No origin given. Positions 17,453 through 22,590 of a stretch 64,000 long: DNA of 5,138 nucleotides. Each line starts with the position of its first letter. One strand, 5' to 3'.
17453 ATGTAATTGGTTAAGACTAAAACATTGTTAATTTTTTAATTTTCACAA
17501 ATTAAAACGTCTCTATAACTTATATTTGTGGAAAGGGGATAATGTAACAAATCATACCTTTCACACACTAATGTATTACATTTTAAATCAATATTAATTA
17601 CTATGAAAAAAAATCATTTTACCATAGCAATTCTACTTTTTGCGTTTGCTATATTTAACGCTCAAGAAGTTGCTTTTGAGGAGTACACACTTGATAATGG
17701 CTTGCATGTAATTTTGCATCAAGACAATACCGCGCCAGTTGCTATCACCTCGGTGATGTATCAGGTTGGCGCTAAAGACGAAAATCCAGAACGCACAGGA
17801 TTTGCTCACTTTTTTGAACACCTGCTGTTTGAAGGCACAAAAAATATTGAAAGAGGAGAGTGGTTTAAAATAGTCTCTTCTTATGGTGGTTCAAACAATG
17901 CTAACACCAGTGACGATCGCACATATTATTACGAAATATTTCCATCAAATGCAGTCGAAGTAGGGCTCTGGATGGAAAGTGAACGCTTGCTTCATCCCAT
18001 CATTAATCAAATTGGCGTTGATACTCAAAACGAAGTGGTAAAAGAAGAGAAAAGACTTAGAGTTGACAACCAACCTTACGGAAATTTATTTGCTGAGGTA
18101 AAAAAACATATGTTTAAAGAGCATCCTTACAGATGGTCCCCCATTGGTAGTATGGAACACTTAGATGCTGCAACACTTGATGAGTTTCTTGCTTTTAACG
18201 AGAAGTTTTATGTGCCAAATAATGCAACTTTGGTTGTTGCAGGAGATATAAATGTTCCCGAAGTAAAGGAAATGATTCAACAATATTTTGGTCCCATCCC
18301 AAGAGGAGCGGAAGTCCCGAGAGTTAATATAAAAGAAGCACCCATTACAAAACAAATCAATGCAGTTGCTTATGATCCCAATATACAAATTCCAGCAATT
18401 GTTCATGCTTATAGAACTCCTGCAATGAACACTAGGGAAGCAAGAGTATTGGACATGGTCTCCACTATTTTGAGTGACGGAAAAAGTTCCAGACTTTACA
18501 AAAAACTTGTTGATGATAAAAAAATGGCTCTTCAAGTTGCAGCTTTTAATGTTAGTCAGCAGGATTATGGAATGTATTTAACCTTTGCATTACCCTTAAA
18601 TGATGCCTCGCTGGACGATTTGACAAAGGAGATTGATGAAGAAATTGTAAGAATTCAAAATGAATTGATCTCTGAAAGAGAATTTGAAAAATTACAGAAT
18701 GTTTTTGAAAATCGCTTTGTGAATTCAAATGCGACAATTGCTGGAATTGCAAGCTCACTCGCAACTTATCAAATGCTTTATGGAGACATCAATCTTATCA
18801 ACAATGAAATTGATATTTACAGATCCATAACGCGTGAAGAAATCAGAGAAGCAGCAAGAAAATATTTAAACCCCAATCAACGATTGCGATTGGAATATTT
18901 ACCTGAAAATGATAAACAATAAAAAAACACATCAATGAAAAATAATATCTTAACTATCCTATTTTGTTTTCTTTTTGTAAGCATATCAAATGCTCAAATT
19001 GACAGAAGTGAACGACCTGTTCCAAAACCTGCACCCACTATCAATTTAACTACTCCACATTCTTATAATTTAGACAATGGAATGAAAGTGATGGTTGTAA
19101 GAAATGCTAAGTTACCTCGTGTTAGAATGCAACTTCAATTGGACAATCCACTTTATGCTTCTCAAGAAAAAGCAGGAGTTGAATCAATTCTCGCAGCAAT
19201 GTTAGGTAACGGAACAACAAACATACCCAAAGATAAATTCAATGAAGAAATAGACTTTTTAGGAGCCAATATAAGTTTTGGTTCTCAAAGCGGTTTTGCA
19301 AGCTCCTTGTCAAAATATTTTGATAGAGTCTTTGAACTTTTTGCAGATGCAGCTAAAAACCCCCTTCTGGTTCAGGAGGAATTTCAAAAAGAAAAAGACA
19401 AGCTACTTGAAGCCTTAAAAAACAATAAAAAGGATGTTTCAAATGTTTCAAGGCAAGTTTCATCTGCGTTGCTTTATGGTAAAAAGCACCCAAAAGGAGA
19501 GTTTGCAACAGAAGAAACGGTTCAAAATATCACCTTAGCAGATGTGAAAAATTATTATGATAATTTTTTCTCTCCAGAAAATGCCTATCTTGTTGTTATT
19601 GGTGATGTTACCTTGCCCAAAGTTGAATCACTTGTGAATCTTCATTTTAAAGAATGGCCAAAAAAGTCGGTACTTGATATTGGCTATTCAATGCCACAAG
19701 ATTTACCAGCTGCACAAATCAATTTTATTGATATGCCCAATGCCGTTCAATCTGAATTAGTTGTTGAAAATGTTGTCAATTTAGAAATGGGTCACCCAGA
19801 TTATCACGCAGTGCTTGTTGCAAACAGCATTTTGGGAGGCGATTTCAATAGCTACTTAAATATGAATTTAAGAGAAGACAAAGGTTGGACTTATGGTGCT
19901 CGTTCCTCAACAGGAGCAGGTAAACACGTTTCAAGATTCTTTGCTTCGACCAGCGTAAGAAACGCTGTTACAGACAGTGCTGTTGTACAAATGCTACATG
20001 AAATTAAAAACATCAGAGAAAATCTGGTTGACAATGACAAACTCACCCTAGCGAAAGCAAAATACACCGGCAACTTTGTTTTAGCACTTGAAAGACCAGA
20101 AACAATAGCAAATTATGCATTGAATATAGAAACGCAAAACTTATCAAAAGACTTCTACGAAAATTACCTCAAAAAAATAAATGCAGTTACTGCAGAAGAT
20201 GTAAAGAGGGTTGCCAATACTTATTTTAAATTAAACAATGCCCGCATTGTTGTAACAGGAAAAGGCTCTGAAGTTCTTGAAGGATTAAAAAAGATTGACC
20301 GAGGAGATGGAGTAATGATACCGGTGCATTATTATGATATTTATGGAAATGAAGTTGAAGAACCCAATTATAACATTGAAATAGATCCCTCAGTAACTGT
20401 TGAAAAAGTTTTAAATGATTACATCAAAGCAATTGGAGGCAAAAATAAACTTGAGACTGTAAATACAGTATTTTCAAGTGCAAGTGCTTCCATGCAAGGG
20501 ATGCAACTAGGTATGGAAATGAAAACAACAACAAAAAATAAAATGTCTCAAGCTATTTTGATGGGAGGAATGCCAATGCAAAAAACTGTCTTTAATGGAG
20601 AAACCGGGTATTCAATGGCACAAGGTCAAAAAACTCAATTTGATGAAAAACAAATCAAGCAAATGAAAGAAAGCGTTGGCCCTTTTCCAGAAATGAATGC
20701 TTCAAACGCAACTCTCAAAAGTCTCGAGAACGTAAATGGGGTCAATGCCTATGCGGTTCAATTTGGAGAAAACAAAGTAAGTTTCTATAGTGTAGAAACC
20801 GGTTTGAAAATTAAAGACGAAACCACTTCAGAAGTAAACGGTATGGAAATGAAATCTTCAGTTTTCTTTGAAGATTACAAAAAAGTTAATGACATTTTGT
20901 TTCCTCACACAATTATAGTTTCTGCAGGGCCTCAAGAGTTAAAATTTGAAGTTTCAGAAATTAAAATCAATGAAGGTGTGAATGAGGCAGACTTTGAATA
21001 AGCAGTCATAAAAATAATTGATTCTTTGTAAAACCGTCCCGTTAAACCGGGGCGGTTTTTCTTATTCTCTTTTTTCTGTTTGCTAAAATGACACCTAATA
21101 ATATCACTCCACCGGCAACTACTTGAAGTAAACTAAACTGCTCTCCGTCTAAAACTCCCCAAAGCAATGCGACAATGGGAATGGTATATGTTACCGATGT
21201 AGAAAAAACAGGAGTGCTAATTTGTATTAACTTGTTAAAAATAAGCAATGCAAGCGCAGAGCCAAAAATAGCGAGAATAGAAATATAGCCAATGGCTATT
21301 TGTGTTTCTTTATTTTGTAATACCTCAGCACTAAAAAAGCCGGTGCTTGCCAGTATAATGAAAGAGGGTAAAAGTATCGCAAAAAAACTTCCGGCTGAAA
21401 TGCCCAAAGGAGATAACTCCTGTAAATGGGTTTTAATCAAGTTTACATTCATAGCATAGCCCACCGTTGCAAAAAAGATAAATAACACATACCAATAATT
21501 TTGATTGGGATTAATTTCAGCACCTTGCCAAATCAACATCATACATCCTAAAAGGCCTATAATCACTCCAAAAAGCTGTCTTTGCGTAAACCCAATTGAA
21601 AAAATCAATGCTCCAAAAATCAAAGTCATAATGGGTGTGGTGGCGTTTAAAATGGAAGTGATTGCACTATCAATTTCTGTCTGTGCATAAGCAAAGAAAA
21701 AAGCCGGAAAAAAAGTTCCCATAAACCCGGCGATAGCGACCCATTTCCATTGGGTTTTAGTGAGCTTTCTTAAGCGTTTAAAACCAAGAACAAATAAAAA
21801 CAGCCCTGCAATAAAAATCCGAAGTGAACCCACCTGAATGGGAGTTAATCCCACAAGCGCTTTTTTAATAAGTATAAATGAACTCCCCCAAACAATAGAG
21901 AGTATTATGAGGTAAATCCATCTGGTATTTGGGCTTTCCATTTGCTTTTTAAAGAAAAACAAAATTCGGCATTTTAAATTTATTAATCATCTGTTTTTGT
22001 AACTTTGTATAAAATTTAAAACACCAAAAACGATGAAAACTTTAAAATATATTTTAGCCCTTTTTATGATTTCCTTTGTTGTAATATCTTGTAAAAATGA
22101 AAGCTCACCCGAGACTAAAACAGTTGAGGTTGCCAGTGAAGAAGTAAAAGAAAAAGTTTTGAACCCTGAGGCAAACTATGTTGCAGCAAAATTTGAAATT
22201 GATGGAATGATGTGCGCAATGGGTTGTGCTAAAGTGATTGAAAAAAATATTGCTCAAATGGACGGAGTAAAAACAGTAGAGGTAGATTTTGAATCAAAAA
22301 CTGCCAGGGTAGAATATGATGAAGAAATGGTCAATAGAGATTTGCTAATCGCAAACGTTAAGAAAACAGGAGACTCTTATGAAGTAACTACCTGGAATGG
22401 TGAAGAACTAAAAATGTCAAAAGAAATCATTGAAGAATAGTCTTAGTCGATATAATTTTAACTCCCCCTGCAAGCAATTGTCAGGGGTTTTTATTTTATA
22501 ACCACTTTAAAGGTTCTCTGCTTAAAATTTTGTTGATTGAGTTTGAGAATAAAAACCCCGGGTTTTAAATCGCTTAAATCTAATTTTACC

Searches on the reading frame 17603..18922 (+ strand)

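Call 70: search_protein_families(library=pfam, max_evalue=0.00001, proteins=[window:17603-18922:+])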
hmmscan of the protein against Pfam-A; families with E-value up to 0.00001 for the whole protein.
window:17603-18922:+ (439 aa): 2 families
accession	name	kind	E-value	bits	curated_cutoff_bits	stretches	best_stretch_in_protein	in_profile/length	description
PF05193.26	Peptidase_M16_C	-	6e-33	114.7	23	1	190-366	2-179/181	Peptidase M16 inactive domain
PF00675.25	Peptidase_M16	-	1.5e-17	64.3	22.3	1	36-176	2-141/149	Insulinase (Peptidase family M16)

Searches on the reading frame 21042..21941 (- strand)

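Call 71: search_protein_families(library=pfam, max_evalue=0.00001, proteins=[window:21042-21941:-])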
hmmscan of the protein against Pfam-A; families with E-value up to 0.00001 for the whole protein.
window:21042-21941:- (299 aa): 1 family
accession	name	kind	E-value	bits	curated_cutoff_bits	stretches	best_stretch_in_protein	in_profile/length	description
PF00892.27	EamA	-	8.5e-35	120.4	28.2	2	9-137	5-134/135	EamA-like transporter family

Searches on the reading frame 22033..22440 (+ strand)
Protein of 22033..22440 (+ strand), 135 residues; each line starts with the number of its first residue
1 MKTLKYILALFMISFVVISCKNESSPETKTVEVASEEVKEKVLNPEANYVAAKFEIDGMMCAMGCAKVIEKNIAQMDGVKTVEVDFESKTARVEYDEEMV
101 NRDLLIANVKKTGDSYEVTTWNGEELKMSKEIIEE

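Call 71: search_protein_families(library=pfam, max_evalue=0.00001, proteins=[window:22033-22440:+])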
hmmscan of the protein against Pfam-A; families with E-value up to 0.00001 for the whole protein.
window:22033-22440:+ (135 aa): 1 family
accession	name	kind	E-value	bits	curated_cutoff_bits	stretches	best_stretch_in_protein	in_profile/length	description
PF00403.32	HMA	-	5e-14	52.9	24.8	1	54-113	2-60/62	Heavy-metal-associated domain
